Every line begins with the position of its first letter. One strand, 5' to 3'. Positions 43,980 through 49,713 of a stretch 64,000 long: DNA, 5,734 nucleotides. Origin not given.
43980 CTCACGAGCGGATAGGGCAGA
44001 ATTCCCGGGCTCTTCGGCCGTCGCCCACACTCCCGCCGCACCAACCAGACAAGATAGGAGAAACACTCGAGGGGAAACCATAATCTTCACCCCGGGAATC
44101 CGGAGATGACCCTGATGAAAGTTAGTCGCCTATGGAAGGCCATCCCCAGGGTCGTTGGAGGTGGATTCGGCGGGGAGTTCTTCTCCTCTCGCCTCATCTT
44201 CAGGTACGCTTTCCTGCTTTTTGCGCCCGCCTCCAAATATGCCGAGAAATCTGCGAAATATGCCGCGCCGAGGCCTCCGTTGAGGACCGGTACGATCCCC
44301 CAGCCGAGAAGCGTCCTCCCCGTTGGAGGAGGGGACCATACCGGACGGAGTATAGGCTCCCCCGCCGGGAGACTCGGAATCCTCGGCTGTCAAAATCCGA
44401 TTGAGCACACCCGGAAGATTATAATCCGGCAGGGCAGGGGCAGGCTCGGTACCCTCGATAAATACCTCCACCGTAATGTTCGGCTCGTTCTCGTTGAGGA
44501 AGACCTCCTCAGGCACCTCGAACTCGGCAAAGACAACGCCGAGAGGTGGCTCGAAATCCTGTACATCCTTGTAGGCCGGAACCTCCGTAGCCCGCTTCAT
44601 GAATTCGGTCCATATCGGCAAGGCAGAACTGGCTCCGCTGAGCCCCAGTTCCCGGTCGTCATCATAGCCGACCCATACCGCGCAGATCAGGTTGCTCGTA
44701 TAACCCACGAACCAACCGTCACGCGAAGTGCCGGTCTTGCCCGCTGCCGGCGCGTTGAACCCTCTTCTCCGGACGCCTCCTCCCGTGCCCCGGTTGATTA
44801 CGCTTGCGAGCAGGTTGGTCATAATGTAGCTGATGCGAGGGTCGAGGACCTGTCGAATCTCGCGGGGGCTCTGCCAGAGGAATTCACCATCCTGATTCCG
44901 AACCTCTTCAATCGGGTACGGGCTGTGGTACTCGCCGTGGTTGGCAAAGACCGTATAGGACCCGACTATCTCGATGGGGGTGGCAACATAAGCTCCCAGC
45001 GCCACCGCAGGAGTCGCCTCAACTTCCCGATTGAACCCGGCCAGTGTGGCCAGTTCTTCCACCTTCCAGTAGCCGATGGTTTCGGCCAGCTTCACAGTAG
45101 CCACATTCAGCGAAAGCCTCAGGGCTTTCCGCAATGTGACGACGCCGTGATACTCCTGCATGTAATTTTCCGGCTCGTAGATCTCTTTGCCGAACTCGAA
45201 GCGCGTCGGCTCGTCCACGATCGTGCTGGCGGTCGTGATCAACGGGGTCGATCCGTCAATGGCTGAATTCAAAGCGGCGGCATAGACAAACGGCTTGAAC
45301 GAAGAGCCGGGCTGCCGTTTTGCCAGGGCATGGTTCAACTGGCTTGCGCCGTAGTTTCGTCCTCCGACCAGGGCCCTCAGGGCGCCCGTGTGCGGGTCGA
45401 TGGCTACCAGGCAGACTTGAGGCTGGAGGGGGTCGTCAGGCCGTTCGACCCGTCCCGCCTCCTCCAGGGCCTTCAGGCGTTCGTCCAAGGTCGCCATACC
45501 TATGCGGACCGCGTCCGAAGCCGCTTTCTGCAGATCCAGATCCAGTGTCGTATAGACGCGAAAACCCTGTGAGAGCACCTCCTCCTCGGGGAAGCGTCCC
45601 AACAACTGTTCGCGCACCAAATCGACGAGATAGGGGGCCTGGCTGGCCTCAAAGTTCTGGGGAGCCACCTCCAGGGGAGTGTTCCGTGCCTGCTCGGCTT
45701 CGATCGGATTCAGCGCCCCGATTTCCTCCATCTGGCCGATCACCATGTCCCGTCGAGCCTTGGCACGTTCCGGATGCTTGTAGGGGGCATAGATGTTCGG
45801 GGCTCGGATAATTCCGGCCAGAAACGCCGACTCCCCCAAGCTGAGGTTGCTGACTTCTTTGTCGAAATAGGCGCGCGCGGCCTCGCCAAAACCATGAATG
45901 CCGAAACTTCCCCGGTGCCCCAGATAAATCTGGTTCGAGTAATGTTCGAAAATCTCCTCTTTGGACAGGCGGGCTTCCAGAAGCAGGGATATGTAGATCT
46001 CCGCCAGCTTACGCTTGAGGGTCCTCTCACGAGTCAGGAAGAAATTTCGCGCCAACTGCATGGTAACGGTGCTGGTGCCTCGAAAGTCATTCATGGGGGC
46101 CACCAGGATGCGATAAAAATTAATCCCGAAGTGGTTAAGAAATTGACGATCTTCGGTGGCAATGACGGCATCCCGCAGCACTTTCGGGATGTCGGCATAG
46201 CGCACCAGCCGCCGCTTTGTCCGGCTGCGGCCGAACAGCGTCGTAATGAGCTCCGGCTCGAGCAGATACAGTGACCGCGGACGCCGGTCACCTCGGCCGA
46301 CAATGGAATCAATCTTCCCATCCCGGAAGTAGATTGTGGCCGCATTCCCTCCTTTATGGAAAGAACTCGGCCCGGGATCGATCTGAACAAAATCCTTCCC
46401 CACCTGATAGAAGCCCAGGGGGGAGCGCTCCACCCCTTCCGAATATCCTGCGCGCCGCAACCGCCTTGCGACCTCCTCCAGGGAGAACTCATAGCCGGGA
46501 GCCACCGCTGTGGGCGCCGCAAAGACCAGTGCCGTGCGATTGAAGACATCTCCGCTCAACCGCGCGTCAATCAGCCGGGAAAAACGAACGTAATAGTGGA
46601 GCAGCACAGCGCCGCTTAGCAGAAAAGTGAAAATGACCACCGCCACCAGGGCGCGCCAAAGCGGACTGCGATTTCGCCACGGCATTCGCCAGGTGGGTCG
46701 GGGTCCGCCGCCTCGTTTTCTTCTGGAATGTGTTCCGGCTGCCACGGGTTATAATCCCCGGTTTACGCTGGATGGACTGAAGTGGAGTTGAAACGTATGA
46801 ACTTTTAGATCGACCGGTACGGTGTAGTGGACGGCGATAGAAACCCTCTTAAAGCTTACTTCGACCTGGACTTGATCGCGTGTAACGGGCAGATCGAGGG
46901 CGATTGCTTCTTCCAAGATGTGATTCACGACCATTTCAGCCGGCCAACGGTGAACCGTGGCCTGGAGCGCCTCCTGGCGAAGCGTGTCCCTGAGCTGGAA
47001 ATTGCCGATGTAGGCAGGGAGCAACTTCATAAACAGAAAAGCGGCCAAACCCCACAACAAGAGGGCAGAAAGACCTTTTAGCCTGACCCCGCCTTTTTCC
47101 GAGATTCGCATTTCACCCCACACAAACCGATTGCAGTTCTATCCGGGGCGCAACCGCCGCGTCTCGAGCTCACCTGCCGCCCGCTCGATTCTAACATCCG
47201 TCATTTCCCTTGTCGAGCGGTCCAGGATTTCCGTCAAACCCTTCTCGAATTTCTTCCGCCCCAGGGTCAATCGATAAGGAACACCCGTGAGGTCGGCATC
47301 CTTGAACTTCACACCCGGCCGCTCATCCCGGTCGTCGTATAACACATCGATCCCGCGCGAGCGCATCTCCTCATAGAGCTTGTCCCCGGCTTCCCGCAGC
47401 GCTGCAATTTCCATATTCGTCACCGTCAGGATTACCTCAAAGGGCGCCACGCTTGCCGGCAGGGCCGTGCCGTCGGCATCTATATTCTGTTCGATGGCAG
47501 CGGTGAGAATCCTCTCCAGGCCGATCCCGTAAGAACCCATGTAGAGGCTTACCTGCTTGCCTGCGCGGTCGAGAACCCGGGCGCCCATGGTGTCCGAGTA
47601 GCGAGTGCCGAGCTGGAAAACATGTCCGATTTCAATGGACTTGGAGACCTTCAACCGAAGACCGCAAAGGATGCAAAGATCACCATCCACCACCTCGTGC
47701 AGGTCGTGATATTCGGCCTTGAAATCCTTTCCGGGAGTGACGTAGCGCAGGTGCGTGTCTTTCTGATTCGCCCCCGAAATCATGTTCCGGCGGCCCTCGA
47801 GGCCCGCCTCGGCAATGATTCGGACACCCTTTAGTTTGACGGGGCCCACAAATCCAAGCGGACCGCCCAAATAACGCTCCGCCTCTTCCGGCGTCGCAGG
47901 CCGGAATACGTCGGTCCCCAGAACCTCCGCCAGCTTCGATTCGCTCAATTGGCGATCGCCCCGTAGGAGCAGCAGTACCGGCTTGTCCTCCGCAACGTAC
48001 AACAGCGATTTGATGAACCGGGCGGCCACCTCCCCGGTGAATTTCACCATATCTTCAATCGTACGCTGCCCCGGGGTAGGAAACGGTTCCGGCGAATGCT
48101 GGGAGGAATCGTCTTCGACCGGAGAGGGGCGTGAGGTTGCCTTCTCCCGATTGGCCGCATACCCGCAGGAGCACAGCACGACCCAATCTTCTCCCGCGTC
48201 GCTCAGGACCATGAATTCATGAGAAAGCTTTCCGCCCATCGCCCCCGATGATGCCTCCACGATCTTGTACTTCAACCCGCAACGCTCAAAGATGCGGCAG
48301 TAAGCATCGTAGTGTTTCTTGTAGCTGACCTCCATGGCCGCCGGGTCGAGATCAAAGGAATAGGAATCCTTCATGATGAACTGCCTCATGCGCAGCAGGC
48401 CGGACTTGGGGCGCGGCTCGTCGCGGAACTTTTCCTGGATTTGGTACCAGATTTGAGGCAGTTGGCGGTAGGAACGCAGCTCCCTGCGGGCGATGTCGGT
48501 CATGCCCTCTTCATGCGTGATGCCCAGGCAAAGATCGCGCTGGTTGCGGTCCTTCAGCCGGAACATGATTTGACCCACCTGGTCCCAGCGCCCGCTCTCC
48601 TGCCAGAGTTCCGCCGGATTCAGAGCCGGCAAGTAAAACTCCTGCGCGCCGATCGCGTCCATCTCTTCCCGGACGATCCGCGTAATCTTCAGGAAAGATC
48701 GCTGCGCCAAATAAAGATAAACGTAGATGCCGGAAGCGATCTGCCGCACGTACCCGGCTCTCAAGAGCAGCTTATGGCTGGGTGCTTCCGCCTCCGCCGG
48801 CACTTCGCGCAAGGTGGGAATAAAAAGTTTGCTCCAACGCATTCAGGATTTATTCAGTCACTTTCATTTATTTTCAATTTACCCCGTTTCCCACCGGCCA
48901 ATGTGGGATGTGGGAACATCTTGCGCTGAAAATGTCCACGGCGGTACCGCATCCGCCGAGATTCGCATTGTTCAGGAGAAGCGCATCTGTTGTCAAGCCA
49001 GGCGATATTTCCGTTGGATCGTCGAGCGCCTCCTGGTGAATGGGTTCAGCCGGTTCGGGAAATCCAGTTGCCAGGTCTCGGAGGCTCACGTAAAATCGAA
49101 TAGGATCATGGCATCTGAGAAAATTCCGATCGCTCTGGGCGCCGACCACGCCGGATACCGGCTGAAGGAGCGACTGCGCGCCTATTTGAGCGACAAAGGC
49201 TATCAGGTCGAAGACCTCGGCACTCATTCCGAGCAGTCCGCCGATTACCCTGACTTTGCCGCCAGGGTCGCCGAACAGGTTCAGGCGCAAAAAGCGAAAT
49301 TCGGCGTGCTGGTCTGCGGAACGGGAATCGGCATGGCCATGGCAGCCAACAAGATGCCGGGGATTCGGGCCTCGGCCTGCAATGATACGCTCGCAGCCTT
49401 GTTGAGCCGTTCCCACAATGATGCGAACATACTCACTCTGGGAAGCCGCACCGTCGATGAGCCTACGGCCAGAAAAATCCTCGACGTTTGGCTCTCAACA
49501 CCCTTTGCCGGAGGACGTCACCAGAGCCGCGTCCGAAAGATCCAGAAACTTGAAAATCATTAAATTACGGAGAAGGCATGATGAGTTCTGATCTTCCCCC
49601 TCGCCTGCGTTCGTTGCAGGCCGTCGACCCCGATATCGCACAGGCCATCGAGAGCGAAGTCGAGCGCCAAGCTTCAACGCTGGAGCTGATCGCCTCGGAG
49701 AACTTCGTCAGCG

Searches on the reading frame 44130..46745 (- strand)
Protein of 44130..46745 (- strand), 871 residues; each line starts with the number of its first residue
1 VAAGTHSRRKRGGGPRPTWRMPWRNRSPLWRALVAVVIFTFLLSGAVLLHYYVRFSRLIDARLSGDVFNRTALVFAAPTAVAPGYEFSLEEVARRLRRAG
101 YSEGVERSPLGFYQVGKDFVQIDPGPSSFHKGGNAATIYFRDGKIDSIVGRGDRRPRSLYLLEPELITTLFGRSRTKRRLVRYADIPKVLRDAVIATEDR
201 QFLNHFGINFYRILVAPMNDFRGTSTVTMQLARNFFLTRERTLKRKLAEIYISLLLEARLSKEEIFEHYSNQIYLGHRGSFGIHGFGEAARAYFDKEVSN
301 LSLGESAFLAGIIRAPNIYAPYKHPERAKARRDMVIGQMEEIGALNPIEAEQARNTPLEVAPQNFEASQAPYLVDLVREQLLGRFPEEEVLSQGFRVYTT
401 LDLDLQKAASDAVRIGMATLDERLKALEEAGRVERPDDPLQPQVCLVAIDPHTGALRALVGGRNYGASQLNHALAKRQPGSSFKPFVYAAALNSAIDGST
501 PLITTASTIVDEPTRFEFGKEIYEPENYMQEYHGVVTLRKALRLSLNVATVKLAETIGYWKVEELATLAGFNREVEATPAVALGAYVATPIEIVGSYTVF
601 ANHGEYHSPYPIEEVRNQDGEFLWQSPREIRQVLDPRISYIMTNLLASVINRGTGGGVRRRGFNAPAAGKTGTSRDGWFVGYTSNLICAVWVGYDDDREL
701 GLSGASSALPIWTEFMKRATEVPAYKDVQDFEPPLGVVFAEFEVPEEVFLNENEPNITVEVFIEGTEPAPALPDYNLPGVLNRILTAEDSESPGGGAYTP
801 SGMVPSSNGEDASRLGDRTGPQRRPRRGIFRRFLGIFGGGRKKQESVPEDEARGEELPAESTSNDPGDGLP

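Call 71: search_protein_families(library=pfam, proteins=[window:44130-46745:-], max_evalue=0.00001)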
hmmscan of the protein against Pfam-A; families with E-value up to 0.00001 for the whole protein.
window:44130-46745:- (871 aa): 2 families
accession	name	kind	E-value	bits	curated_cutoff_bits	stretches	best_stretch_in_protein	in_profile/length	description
PF00912.28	Transgly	-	1.5e-54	184.5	27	1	167-339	5-177/178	Transglycosylase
PF00905.27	Transpeptidase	-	3.5e-22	79.4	22.1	1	445-684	2-266/299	Penicillin binding protein transpeptidase domain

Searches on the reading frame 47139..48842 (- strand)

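Call 71: search_protein_families(library=pfam, proteins=[window:47139-48842:-], max_evalue=0.00001)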
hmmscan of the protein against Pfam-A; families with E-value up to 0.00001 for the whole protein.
window:47139-48842:- (567 aa): 3 families
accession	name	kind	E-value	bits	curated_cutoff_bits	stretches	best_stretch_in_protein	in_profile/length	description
PF00587.30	tRNA-synt_2b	-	8.4e-35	120.9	29.3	1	94-453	1-179/179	tRNA synthetase class II core domain (G, H, P, S and T)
PF04073.20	tRNA_edit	-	3.2e-21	76.1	25.5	1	256-369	1-117/123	Aminoacyl-tRNA editing domain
PF03129.25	HGTP_anticodon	-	1.1e-17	64.4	21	1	475-560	8-92/94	Anticodon binding domain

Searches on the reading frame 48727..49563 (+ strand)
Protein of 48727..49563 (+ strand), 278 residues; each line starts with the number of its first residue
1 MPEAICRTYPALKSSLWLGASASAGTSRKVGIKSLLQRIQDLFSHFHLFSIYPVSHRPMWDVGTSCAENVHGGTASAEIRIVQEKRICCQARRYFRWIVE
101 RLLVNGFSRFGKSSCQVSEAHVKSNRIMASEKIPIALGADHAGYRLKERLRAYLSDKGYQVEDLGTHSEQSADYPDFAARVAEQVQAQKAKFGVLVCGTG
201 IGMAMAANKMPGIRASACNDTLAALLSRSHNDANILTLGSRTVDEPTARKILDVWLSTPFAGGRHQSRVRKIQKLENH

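Call 71: search_protein_families(library=pfam, proteins=[window:48727-49563:+], max_evalue=0.00001)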
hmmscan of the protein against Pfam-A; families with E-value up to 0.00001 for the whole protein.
window:48727-49563:+ (278 aa): 1 family
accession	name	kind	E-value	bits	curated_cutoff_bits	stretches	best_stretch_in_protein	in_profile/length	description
PF02502.23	LacAB_rpiB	-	8e-57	191.5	24.7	1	135-272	1-138/138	Ribose/Galactose Isomerase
